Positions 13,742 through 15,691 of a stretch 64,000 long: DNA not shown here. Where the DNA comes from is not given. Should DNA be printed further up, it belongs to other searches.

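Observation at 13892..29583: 16-kb, 13-gene membrane-anchor-free Hdr/Qmo/Flx-like redox operon ending in a fumarate-reductase-like pair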

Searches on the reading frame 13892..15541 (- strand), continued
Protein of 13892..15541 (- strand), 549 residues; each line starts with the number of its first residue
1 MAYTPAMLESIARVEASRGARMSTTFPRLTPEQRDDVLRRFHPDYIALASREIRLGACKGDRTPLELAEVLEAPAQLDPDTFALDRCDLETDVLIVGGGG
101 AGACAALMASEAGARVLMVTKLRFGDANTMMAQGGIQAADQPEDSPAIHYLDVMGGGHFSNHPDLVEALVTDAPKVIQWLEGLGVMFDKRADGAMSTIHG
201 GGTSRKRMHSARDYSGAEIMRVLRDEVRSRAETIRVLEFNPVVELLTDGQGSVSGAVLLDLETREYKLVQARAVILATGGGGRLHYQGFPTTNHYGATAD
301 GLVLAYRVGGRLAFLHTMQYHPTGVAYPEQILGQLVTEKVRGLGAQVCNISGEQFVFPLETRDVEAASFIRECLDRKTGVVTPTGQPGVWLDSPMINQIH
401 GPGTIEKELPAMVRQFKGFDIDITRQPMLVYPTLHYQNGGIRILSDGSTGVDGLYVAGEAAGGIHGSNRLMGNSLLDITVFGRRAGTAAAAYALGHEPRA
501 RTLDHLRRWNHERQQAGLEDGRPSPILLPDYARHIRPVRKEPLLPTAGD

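Call 74: search_protein_families(library=ncbifam, proteins=[P0123, P0128, P0148, P0160, P0173, P0182, P0187, P0190, P0193, P0200], max_evalue=1e-60)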
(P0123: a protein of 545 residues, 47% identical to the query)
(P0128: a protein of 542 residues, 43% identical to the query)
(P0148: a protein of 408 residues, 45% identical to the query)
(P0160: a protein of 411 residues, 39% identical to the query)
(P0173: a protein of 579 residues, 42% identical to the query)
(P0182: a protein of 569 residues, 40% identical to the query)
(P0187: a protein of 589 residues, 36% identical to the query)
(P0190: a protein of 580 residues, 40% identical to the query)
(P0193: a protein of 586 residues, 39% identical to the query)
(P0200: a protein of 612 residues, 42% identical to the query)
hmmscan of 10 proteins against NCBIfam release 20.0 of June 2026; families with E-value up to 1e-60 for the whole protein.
P0123 (545 aa): 17 families
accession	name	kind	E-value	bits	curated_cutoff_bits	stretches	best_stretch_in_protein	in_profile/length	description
NF004900.0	PRK06263.1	equivalog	2.9e-104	349.6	718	1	86-498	5-415/546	fumarate reductase (CoM/CoB) subunit TfrA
TIGR00551.1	nadB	equivalog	4.4e-90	302.7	452.75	1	88-498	2-401/489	L-aspartate oxidase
TIGR01812.1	sdhA_frdA_Gneg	subfamily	2.5e-89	300.3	567.3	1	90-499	1-416/568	succinate dehydrogenase or fumarate reductase, flavoprotein subunit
NF005867.0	PRK07804.1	equivalog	2.5e-87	293.4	639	1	86-496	16-426/548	L-aspartate oxidase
NF005866.0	PRK07803.1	equivalog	5.2e-83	279.3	819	0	88-352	8-284/631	fumarate reductase/succinate dehydrogenase flavoprotein subunit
NF005978.0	PRK08071.1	equivalog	4.4e-80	269.6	621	1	88-496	3-397/514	L-aspartate oxidase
NF005636.0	PRK07395.1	subfamily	4.1e-78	263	723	1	86-502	10-420/560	L-aspartate oxidase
NF005701.0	PRK07512.1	equivalog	1.3e-75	254.7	528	1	86-498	7-408/516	L-aspartate oxidase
NF004820.0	PRK06175.1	equivalog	1.7e-73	247.9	472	1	87-501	3-401/433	L-aspartate oxidase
NF004724.0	PRK06069.1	subfamily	2.1e-73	247.4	826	1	86-501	3-428/577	succinate dehydrogenase/fumarate reductase flavoprotein subunit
TIGR01816.1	sdhA_forward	equivalog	1.7e-72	244.4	727.35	1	88-505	2-434/584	succinate dehydrogenase flavoprotein subunit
NF042982.1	MFR_Fp_SdhA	equivalog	8.7e-71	239.1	1100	1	86-493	45-455/612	8-methylmenaquinol:fumarate reductase flavoprotein subunit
NF006567.0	PRK09077.1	equivalog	1.2e-69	235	629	1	86-490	6-413/537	L-aspartate oxidase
NF006686.0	PRK09231.1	equivalog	4.7e-65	220.2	854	1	86-494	3-422/598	fumarate reductase (quinol) flavoprotein subunit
NF004613.0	PRK05945.1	equivalog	5.5e-65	220.1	824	1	88-501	3-427/575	succinate dehydrogenase/fumarate reductase flavoprotein subunit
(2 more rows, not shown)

P0128 (542 aa): 13 families
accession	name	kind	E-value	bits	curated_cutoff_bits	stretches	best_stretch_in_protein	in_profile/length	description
NF004900.0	PRK06263.1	equivalog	6.8e-96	322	718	1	84-511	7-428/546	fumarate reductase (CoM/CoB) subunit TfrA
NF005867.0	PRK07804.1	equivalog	1.7e-79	267.6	639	1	76-497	10-428/548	L-aspartate oxidase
NF005866.0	PRK07803.1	equivalog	2.8e-78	263.6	819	0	84-351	8-286/631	fumarate reductase/succinate dehydrogenase flavoprotein subunit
TIGR00551.1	nadB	equivalog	1.9e-76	257.8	452.75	1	84-498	2-403/489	L-aspartate oxidase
TIGR01812.1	sdhA_frdA_Gneg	subfamily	2.2e-76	257.6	567.3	1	86-510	1-428/568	succinate dehydrogenase or fumarate reductase, flavoprotein subunit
NF005978.0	PRK08071.1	equivalog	1.5e-68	231.5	621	1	84-489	3-391/514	L-aspartate oxidase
NF004724.0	PRK06069.1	subfamily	4.4e-67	226.6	826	1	85-508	6-437/577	succinate dehydrogenase/fumarate reductase flavoprotein subunit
TIGR01813.1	flavo_cyto_c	subfamily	2.4e-66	224.3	285.45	0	86-368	1-292/444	flavocytochrome c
NF005701.0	PRK07512.1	equivalog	6.3e-65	219.5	528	1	84-496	9-407/516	L-aspartate oxidase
NF005636.0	PRK07395.1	subfamily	1.1e-64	218.7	723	1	80-505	8-424/560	L-aspartate oxidase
NF004820.0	PRK06175.1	equivalog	5.6e-63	213.3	472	1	83-510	3-410/433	L-aspartate oxidase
NF042982.1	MFR_Fp_SdhA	equivalog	5.2e-62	210.1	1100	1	84-513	47-477/612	8-methylmenaquinol:fumarate reductase flavoprotein subunit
NF006567.0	PRK09077.1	equivalog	2.5e-61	207.5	629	1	83-484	7-407/537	L-aspartate oxidase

P0148 (408 aa): 7 families
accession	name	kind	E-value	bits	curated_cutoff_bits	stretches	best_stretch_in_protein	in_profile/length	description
TIGR00551.1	nadB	equivalog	2.6e-76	257.3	452.75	1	7-406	2-389/489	L-aspartate oxidase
NF004900.0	PRK06263.1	equivalog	9.6e-75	252.2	718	1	7-406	7-404/546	fumarate reductase (CoM/CoB) subunit TfrA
NF005867.0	PRK07804.1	equivalog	3.7e-71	240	639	1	5-407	16-418/548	L-aspartate oxidase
NF005866.0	PRK07803.1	equivalog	2.5e-66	224.1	819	0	6-270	7-284/631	fumarate reductase/succinate dehydrogenase flavoprotein subunit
TIGR01812.1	sdhA_frdA_Gneg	subfamily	4e-65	220.4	567.3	1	9-406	1-404/568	succinate dehydrogenase or fumarate reductase, flavoprotein subunit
NF005636.0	PRK07395.1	subfamily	5.6e-65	219.6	723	1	6-397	11-397/560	L-aspartate oxidase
NF005701.0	PRK07512.1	equivalog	2.5e-63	214.2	528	1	6-406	8-397/516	L-aspartate oxidase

P0160 (411 aa): 6 families
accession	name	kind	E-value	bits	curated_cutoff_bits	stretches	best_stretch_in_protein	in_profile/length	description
NF004900.0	PRK06263.1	equivalog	1e-77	262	718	1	3-407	5-408/546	fumarate reductase (CoM/CoB) subunit TfrA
TIGR00551.1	nadB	equivalog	1.1e-74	252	452.75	1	5-404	2-390/489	L-aspartate oxidase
NF004820.0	PRK06175.1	equivalog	8.7e-68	229.1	472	1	5-397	4-381/433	L-aspartate oxidase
TIGR01812.1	sdhA_frdA_Gneg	subfamily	1.6e-64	218.4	567.3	1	7-408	1-409/568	succinate dehydrogenase or fumarate reductase, flavoprotein subunit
NF005866.0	PRK07803.1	equivalog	3e-62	210.7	819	0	5-266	8-283/631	fumarate reductase/succinate dehydrogenase flavoprotein subunit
NF005636.0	PRK07395.1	subfamily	9.7e-61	205.6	723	0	5-395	12-398/560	L-aspartate oxidase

P0173 (579 aa): 21 families
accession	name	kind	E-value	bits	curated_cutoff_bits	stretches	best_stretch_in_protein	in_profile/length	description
NF005866.0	PRK07803.1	equivalog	1.7e-222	740.1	819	2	8-283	3-291/631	fumarate reductase/succinate dehydrogenase flavoprotein subunit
NF004900.0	PRK06263.1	equivalog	3.8e-194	646.3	718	1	11-552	5-540/546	fumarate reductase (CoM/CoB) subunit TfrA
TIGR01812.1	sdhA_frdA_Gneg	subfamily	3e-172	574.1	567.3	1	15-551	1-547/568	succinate dehydrogenase or fumarate reductase, flavoprotein subunit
TIGR01816.1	sdhA_forward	equivalog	6.2e-155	516.6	727.35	1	13-556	2-561/584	succinate dehydrogenase flavoprotein subunit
NF004724.0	PRK06069.1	subfamily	1.7e-153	511.9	826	1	11-556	3-561/577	succinate dehydrogenase/fumarate reductase flavoprotein subunit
NF004613.0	PRK05945.1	equivalog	7.6e-148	493.6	824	1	13-539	3-541/575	succinate dehydrogenase/fumarate reductase flavoprotein subunit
NF005037.0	PRK06452.1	equivalog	2.2e-134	449.1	862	1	11-551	3-545/566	succinate dehydrogenase flavoprotein subunit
NF006686.0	PRK09231.1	equivalog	8.6e-125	417.5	854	1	11-539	3-546/598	fumarate reductase (quinol) flavoprotein subunit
TIGR01176.1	fum_red_Fp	equivalog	2.6e-121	406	932.7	1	12-548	2-555/580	fumarate reductase (quinol) flavoprotein subunit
NF042982.1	MFR_Fp_SdhA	equivalog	2.7e-121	406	1100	1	13-539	47-579/612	8-methylmenaquinol:fumarate reductase flavoprotein subunit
NF006383.0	PRK08626.1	equivalog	1.5e-118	396.8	663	1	118-553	133-575/657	fumarate reductase flavoprotein subunit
NF005867.0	PRK07804.1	equivalog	4.1e-118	395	639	1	12-554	17-537/548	L-aspartate oxidase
TIGR00551.1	nadB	equivalog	5.3e-118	394.8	452.75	1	13-534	2-489/489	L-aspartate oxidase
NF005701.0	PRK07512.1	equivalog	5.4e-115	384.7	528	1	9-558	5-508/516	L-aspartate oxidase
NF005636.0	PRK07395.1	subfamily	1.6e-110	370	723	1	12-543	11-544/560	L-aspartate oxidase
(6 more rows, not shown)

P0182 (569 aa): 22 families
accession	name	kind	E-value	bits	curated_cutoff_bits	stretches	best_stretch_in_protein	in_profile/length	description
NF005866.0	PRK07803.1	equivalog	5.9e-198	659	819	2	2-275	5-291/631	fumarate reductase/succinate dehydrogenase flavoprotein subunit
NF004900.0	PRK06263.1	equivalog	2.5e-183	610.6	718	1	2-546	4-542/546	fumarate reductase (CoM/CoB) subunit TfrA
TIGR01812.1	sdhA_frdA_Gneg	subfamily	5.1e-164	546.9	567.3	1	7-531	1-535/568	succinate dehydrogenase or fumarate reductase, flavoprotein subunit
TIGR01816.1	sdhA_forward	equivalog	3.9e-147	490.9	727.35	1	5-535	2-548/584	succinate dehydrogenase flavoprotein subunit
NF004724.0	PRK06069.1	subfamily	3.8e-143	477.7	826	1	1-549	1-562/577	succinate dehydrogenase/fumarate reductase flavoprotein subunit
NF004613.0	PRK05945.1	equivalog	1.5e-130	436.5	824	1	6-530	4-540/575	succinate dehydrogenase/fumarate reductase flavoprotein subunit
NF005037.0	PRK06452.1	equivalog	9.9e-129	430.4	862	1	1-532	1-534/566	succinate dehydrogenase flavoprotein subunit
NF006686.0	PRK09231.1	equivalog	2.3e-123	412.8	854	1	1-527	1-542/598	fumarate reductase (quinol) flavoprotein subunit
NF005867.0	PRK07804.1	equivalog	2.7e-121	405.5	639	1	5-550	18-541/548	L-aspartate oxidase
TIGR00551.1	nadB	equivalog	4.1e-121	405.1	452.75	1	5-526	2-489/489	L-aspartate oxidase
TIGR01176.1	fum_red_Fp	equivalog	1.3e-116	390.6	932.7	1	4-525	2-536/580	fumarate reductase (quinol) flavoprotein subunit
NF042982.1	MFR_Fp_SdhA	equivalog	3.7e-116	389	1100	1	5-527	47-575/612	8-methylmenaquinol:fumarate reductase flavoprotein subunit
NF005636.0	PRK07395.1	subfamily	4.9e-116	388.2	723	1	5-540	12-549/560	L-aspartate oxidase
NF005701.0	PRK07512.1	equivalog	4.6e-108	361.8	528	1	5-534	9-492/516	L-aspartate oxidase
NF005978.0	PRK08071.1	equivalog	7.2e-106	354.6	621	1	6-536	4-501/514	L-aspartate oxidase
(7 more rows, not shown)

P0187 (589 aa): 20 families
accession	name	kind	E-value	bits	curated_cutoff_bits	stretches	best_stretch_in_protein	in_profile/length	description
NF004900.0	PRK06263.1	equivalog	1.6e-166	555.1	718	1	2-553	4-542/546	fumarate reductase (CoM/CoB) subunit TfrA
TIGR01812.1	sdhA_frdA_Gneg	subfamily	9.4e-144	480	567.3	1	8-572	2-564/568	succinate dehydrogenase or fumarate reductase, flavoprotein subunit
NF005866.0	PRK07803.1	equivalog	1.8e-131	439.4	819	2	279-560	317-596/631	fumarate reductase/succinate dehydrogenase flavoprotein subunit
NF004724.0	PRK06069.1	subfamily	2.8e-130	435.2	826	1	1-572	1-573/577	succinate dehydrogenase/fumarate reductase flavoprotein subunit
TIGR01816.1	sdhA_forward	equivalog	5.8e-117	391.3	727.35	1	7-560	4-566/584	succinate dehydrogenase flavoprotein subunit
NF005636.0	PRK07395.1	subfamily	4.8e-112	375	723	1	5-551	12-553/560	L-aspartate oxidase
TIGR00551.1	nadB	equivalog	5.1e-112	375.1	452.75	1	6-532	3-489/489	L-aspartate oxidase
NF004613.0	PRK05945.1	equivalog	7.9e-109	364.8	824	1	5-572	3-571/575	succinate dehydrogenase/fumarate reductase flavoprotein subunit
NF006686.0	PRK09231.1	equivalog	1.6e-108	363.8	854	1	1-571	1-576/598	fumarate reductase (quinol) flavoprotein subunit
NF005867.0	PRK07804.1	equivalog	1.2e-105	353.8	639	1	5-556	18-540/548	L-aspartate oxidase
TIGR01176.1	fum_red_Fp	equivalog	1.4e-105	354.1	932.7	1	3-572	1-575/580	fumarate reductase (quinol) flavoprotein subunit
NF005701.0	PRK07512.1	equivalog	1.2e-104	350.5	528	1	3-542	7-494/516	L-aspartate oxidase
NF042982.1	MFR_Fp_SdhA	equivalog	2.2e-98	330.3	1100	1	7-548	49-591/612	8-methylmenaquinol:fumarate reductase flavoprotein subunit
NF005037.0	PRK06452.1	equivalog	2.4e-96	323.5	862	1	1-572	1-562/566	succinate dehydrogenase flavoprotein subunit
NF005978.0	PRK08071.1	equivalog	5.7e-94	315.4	621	1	5-538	3-497/514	L-aspartate oxidase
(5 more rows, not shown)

P0190 (580 aa): 19 families
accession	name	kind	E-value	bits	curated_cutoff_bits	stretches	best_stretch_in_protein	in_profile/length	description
NF004900.0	PRK06263.1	equivalog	2.5e-169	564.4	718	1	5-552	3-538/546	fumarate reductase (CoM/CoB) subunit TfrA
NF005866.0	PRK07803.1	equivalog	4.4e-154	514.1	819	2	8-280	7-290/631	fumarate reductase/succinate dehydrogenase flavoprotein subunit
TIGR01812.1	sdhA_frdA_Gneg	subfamily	1.4e-140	469.5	567.3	1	11-571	1-565/568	succinate dehydrogenase or fumarate reductase, flavoprotein subunit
NF004724.0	PRK06069.1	subfamily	4.2e-134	447.9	826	1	6-573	2-576/577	succinate dehydrogenase/fumarate reductase flavoprotein subunit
TIGR01816.1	sdhA_forward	equivalog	2.4e-118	395.8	727.35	1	10-570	3-575/584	succinate dehydrogenase flavoprotein subunit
NF004613.0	PRK05945.1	equivalog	1.3e-114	383.9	824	1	8-573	2-574/575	succinate dehydrogenase/fumarate reductase flavoprotein subunit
NF005037.0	PRK06452.1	equivalog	4.2e-110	368.9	862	1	7-571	3-563/566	succinate dehydrogenase flavoprotein subunit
TIGR00551.1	nadB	equivalog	1.3e-97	327.6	452.75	1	9-535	2-489/489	L-aspartate oxidase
NF005867.0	PRK07804.1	equivalog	1.4e-94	317.3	639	1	9-555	18-536/548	L-aspartate oxidase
NF006686.0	PRK09231.1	equivalog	9.5e-94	315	854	1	7-571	3-578/598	fumarate reductase (quinol) flavoprotein subunit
TIGR01176.1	fum_red_Fp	equivalog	1.1e-91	308.2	932.7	1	8-571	2-576/580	fumarate reductase (quinol) flavoprotein subunit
NF042982.1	MFR_Fp_SdhA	equivalog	1.3e-91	307.9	1100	1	7-572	45-611/612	8-methylmenaquinol:fumarate reductase flavoprotein subunit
NF005701.0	PRK07512.1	equivalog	9.5e-91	304.7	528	1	5-540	5-489/516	L-aspartate oxidase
NF005636.0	PRK07395.1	subfamily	4.5e-87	292.6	723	1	9-546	12-545/560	L-aspartate oxidase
NF006383.0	PRK08626.1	equivalog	1e-85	288.3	663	1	6-555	2-574/657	fumarate reductase flavoprotein subunit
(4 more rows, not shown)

P0193 (586 aa): 20 families
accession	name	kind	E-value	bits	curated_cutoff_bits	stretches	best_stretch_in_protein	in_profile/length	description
NF004900.0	PRK06263.1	equivalog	2.2e-177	591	718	1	5-548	3-538/546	fumarate reductase (CoM/CoB) subunit TfrA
NF005866.0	PRK07803.1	equivalog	3.6e-144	481.3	819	2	6-279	5-290/631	fumarate reductase/succinate dehydrogenase flavoprotein subunit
TIGR01812.1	sdhA_frdA_Gneg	subfamily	2.3e-140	468.8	567.3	1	11-564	1-561/568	succinate dehydrogenase or fumarate reductase, flavoprotein subunit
TIGR01816.1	sdhA_forward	equivalog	1.9e-122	409.4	727.35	1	10-570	3-578/584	succinate dehydrogenase flavoprotein subunit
NF004724.0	PRK06069.1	subfamily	2.3e-120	402.5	826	1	6-563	2-569/577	succinate dehydrogenase/fumarate reductase flavoprotein subunit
NF004613.0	PRK05945.1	equivalog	1.9e-110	370.1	824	1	9-567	3-571/575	succinate dehydrogenase/fumarate reductase flavoprotein subunit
TIGR00551.1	nadB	equivalog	6.6e-106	354.9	452.75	1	10-532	3-489/489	L-aspartate oxidase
NF005037.0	PRK06452.1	equivalog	2.3e-100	336.8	862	1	7-563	3-558/566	succinate dehydrogenase flavoprotein subunit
NF005867.0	PRK07804.1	equivalog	5.9e-97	325.2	639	1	9-558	18-543/548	L-aspartate oxidase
NF006686.0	PRK09231.1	equivalog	4.9e-96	322.6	854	1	7-533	3-542/598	fumarate reductase (quinol) flavoprotein subunit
NF005636.0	PRK07395.1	subfamily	2.8e-95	319.7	723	1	9-540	12-543/560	L-aspartate oxidase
NF042982.1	MFR_Fp_SdhA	equivalog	3.7e-95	319.6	1100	1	4-540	42-582/612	8-methylmenaquinol:fumarate reductase flavoprotein subunit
NF006383.0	PRK08626.1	equivalog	1.7e-94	317.4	663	1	119-550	137-573/657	fumarate reductase flavoprotein subunit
TIGR01176.1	fum_red_Fp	equivalog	1.7e-91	307.7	932.7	1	8-535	2-540/580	fumarate reductase (quinol) flavoprotein subunit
NF005701.0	PRK07512.1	equivalog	2.4e-90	303.3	528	1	5-537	5-489/516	L-aspartate oxidase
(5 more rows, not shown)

P0200 (612 aa): 20 families
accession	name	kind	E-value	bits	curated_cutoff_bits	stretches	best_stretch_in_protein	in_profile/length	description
NF005866.0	PRK07803.1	equivalog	1.4e-303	1007.9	819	1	1-610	1-611/631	fumarate reductase/succinate dehydrogenase flavoprotein subunit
NF004900.0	PRK06263.1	equivalog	5.8e-157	523.6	718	1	6-570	5-535/546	fumarate reductase (CoM/CoB) subunit TfrA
TIGR01812.1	sdhA_frdA_Gneg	subfamily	3.6e-152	507.8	567.3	1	10-559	1-531/568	succinate dehydrogenase or fumarate reductase, flavoprotein subunit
TIGR01816.1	sdhA_forward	equivalog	5.1e-129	431.1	727.35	1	7-278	1-273/584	succinate dehydrogenase flavoprotein subunit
NF004724.0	PRK06069.1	subfamily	1.9e-122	409.4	826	1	8-280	5-275/577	succinate dehydrogenase/fumarate reductase flavoprotein subunit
NF004613.0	PRK05945.1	equivalog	7e-116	388.1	824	1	8-278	3-270/575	succinate dehydrogenase/fumarate reductase flavoprotein subunit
NF006686.0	PRK09231.1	equivalog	1.8e-114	383.4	854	1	7-573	4-553/598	fumarate reductase (quinol) flavoprotein subunit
TIGR01176.1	fum_red_Fp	equivalog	5.7e-109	365.3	932.7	1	9-579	4-557/580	fumarate reductase (quinol) flavoprotein subunit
NF005037.0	PRK06452.1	equivalog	1.7e-107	360.4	862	0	7-280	4-273/566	succinate dehydrogenase flavoprotein subunit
NF006383.0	PRK08626.1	equivalog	4.6e-106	355.6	663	1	111-560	131-557/657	fumarate reductase flavoprotein subunit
NF005867.0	PRK07804.1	equivalog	6.9e-106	354.6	639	1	7-274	17-287/548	L-aspartate oxidase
TIGR00551.1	nadB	equivalog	1.4e-100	337.4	452.75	0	8-277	2-264/489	L-aspartate oxidase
NF042982.1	MFR_Fp_SdhA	equivalog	3.9e-97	326.2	1100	0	9-276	48-312/612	8-methylmenaquinol:fumarate reductase flavoprotein subunit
NF005701.0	PRK07512.1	equivalog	5.6e-97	325.2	528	0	5-277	6-272/516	L-aspartate oxidase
NF005636.0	PRK07395.1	subfamily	7e-91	305.2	723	0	6-277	10-275/560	L-aspartate oxidase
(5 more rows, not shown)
